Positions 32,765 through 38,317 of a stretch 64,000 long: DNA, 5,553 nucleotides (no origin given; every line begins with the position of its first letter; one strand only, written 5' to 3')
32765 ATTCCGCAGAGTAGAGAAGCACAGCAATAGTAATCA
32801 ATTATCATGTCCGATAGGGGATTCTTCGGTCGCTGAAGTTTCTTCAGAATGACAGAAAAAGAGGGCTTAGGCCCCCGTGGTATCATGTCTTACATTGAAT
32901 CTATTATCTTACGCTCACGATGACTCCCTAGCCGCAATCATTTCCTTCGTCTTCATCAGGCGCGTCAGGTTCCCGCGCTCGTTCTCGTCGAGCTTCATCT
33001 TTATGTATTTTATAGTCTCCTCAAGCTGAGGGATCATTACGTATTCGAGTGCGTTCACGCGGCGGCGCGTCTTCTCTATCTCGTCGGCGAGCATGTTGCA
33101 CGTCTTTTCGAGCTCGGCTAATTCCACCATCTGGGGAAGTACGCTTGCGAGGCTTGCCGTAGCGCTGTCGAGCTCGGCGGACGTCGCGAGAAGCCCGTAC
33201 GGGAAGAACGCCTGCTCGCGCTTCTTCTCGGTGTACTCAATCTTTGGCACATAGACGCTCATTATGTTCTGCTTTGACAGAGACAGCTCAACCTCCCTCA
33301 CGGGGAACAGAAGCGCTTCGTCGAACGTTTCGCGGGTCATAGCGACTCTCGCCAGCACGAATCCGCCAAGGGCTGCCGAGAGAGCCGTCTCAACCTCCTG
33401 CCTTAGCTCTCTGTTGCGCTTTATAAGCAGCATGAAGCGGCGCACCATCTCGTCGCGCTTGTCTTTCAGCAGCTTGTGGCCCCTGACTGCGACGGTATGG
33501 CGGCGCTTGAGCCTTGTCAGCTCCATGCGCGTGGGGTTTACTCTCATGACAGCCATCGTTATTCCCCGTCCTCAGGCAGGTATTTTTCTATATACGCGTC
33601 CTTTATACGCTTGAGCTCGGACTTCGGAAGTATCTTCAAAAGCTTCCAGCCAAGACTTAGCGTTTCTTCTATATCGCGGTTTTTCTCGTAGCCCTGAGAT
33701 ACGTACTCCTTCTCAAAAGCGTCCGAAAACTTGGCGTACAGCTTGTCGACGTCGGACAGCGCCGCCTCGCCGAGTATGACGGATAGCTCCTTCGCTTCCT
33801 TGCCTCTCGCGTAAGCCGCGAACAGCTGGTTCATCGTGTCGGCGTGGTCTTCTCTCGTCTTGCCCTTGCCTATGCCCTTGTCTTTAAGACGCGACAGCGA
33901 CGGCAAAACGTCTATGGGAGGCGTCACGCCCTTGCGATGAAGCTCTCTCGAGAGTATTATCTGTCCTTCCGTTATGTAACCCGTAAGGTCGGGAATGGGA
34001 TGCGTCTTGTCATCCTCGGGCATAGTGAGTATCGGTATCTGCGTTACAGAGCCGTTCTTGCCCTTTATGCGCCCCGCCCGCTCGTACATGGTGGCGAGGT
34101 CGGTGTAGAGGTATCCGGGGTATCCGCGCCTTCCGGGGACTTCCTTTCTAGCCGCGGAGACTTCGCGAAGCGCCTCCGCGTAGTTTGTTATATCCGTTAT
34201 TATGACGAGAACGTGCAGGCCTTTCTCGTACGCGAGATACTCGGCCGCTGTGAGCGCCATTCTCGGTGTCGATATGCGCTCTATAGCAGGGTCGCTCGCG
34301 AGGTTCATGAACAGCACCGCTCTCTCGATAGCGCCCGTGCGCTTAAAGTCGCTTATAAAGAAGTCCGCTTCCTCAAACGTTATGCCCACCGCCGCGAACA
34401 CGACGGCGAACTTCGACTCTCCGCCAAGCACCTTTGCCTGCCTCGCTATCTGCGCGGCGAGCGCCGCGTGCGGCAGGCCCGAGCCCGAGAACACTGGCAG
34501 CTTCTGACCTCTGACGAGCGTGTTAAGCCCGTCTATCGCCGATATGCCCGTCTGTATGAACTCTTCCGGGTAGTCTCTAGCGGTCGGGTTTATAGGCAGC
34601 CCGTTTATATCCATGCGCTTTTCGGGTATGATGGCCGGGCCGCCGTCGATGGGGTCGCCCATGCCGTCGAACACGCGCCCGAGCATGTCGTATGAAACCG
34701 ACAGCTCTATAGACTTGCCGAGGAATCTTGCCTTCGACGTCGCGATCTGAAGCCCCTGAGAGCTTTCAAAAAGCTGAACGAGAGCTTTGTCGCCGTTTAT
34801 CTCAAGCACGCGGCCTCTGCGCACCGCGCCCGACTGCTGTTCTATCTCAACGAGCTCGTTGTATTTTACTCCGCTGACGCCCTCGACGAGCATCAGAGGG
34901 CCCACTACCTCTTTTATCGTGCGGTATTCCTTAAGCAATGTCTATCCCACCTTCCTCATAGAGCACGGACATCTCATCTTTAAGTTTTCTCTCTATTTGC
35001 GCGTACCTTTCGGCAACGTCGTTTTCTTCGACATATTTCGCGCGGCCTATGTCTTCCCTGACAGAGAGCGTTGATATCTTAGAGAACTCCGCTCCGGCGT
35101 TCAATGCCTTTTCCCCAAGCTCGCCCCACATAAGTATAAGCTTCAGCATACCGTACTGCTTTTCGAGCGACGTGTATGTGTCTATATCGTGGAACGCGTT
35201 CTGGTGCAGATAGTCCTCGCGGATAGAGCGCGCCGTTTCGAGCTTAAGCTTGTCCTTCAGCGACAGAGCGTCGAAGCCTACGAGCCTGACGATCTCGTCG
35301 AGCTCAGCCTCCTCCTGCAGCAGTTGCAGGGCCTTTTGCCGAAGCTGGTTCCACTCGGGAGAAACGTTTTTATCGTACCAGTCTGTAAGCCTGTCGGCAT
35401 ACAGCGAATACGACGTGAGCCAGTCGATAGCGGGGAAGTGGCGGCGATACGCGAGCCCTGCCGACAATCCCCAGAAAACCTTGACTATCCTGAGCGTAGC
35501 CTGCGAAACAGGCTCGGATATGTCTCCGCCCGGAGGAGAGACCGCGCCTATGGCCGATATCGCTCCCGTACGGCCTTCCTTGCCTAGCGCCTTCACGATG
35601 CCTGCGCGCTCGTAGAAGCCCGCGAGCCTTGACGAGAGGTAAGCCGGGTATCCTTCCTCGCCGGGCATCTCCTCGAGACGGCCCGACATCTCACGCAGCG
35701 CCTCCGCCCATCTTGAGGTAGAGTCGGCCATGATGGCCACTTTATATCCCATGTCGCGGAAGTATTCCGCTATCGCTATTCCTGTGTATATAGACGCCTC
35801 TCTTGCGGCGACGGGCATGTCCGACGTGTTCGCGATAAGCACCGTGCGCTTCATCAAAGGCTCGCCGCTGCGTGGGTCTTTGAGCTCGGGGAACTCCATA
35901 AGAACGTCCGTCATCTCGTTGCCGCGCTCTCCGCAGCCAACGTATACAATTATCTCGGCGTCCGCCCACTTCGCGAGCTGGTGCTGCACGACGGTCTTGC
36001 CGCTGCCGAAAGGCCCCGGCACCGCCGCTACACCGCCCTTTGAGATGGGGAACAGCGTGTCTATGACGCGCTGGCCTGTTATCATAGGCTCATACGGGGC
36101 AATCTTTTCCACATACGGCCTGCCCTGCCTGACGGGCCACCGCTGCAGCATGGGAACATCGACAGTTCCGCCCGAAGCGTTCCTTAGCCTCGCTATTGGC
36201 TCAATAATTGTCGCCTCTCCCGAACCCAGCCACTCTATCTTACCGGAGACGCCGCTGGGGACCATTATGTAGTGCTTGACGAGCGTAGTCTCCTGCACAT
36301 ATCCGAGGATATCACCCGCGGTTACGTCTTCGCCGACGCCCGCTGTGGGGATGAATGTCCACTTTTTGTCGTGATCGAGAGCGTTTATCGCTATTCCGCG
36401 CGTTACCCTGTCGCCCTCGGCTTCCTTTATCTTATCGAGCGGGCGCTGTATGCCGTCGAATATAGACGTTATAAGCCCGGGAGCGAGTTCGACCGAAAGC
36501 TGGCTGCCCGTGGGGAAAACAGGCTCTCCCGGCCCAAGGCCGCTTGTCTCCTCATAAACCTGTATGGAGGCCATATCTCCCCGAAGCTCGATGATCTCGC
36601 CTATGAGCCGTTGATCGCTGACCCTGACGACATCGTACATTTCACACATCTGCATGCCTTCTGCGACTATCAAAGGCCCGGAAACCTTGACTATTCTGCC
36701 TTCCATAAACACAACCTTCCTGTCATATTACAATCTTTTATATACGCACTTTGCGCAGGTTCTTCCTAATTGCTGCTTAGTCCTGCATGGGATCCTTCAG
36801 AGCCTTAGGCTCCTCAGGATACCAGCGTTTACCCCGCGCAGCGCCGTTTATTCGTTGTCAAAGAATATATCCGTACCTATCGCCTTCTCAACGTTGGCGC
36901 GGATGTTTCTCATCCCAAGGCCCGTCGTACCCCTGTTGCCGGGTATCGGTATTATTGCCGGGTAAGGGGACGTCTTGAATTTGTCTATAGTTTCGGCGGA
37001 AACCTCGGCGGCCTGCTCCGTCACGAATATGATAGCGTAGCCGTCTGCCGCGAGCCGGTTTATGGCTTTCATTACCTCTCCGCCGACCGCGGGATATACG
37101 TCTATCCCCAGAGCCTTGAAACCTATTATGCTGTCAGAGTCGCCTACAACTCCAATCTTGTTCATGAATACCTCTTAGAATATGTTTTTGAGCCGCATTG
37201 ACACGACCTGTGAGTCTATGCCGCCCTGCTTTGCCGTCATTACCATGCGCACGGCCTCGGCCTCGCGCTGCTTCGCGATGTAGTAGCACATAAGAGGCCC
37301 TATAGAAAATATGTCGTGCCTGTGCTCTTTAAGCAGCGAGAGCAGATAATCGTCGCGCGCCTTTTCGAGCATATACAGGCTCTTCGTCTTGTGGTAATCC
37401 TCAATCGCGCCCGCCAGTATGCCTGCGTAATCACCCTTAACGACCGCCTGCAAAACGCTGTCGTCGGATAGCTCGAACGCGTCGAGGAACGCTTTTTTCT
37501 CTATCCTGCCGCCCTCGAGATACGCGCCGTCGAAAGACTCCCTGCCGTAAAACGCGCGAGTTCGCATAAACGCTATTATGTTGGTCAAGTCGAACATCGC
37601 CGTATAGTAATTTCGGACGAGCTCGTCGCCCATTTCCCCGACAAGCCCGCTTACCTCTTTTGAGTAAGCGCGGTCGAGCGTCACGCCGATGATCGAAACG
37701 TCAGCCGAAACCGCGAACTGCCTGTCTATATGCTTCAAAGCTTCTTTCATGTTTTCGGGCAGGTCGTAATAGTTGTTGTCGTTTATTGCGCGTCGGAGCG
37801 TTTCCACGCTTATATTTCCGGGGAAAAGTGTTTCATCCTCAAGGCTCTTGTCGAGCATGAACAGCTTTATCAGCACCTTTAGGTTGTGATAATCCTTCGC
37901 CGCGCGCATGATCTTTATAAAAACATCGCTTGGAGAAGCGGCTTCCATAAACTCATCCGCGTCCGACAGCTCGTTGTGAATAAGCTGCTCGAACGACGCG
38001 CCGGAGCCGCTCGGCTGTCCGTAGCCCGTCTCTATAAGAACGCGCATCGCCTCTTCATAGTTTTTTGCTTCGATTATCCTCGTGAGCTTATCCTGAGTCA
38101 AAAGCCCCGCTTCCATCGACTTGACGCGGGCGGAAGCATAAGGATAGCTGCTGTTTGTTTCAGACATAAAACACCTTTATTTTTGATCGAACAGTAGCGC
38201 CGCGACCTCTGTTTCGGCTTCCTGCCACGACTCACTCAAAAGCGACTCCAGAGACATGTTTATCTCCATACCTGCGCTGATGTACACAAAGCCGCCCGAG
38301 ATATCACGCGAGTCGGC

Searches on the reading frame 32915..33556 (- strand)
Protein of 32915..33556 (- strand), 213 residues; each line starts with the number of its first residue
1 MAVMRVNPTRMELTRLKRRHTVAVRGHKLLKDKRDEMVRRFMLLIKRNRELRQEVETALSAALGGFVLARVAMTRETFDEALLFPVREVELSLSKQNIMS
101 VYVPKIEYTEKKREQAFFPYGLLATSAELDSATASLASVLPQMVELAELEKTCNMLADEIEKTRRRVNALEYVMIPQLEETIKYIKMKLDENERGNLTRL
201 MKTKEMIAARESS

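Call 34: search_protein_families(library=pfam, proteins=[window:32915-33556:-], max_evalue=0.00001)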
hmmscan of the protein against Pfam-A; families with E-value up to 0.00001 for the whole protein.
window:32915-33556:- (213 aa): 1 family
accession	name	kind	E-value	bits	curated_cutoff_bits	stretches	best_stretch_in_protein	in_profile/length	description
PF01813.22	ATP-synt_D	-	4.6e-61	206.5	25.7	1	12-205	1-196/196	ATP synthase subunit D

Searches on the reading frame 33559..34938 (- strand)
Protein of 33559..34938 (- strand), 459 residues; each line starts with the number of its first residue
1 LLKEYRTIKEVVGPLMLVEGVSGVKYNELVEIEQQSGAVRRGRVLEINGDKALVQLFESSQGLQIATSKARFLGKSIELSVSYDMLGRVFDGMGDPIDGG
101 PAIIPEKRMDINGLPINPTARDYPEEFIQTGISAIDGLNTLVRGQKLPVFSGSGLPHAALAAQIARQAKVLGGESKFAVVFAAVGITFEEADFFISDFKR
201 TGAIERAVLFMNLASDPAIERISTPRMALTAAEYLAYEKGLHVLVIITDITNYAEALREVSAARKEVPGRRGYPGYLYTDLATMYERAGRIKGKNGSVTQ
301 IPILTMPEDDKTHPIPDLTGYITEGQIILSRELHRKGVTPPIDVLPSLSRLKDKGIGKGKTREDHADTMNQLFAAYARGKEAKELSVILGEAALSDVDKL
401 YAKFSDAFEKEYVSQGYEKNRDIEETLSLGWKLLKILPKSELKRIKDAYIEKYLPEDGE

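Call 34: search_protein_families(library=pfam, proteins=[window:33559-34938:-], max_evalue=0.00001)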
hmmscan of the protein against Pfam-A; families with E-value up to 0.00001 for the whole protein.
window:33559-34938:- (459 aa): 3 families
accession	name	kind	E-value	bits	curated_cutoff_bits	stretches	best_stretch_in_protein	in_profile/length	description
PF00006.31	ATP-synt_ab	-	1.2e-79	267.3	29.5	1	131-349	1-213/213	ATP synthase alpha/beta family, nucleotide-binding domain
PF22919.1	ATP-synt_VA_C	-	1.2e-34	118.8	24.7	1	354-453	1-100/101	C-terminal domain of V and A type ATP synthase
PF02874.29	ATP-synt_ab_N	-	7.5e-11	42.8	20.9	1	8-74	1-69/69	ATP synthase alpha/beta family, beta-barrel domain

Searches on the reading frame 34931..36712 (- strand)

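Call 35: search_protein_families(library=pfam, proteins=[window:34931-36712:-], max_evalue=0.00001)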
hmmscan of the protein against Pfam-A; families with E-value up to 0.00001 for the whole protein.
window:34931-36712:- (593 aa): 4 families
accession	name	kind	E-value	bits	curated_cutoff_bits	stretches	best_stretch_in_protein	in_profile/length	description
PF00006.31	ATP-synt_ab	-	4.4e-74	249.1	29.5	1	213-436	1-213/213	ATP synthase alpha/beta family, nucleotide-binding domain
PF16886.11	ATP-synt_ab_Xtn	-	3.8e-28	97.5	25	1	110-195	2-88/88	ATPsynthase alpha/beta subunit barrel-sandwich domain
PF22919.1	ATP-synt_VA_C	-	1.3e-26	93.1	24.7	1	444-525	2-83/101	C-terminal domain of V and A type ATP synthase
PF02874.29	ATP-synt_ab_N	-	2e-15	57.5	20.9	1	7-69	1-69/69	ATP synthase alpha/beta family, beta-barrel domain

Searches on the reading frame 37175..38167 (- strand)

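Call 35: search_protein_families(library=pfam, proteins=[window:37175-38167:-], max_evalue=0.00001)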
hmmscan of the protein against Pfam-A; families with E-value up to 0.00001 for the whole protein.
window:37175-38167:- (330 aa): 1 family
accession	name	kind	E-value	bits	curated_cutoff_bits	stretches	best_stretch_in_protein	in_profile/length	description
PF01992.21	vATP-synt_AC39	-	4.2e-53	181.3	29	1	12-322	2-336/339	ATP synthase (C/AC39) subunit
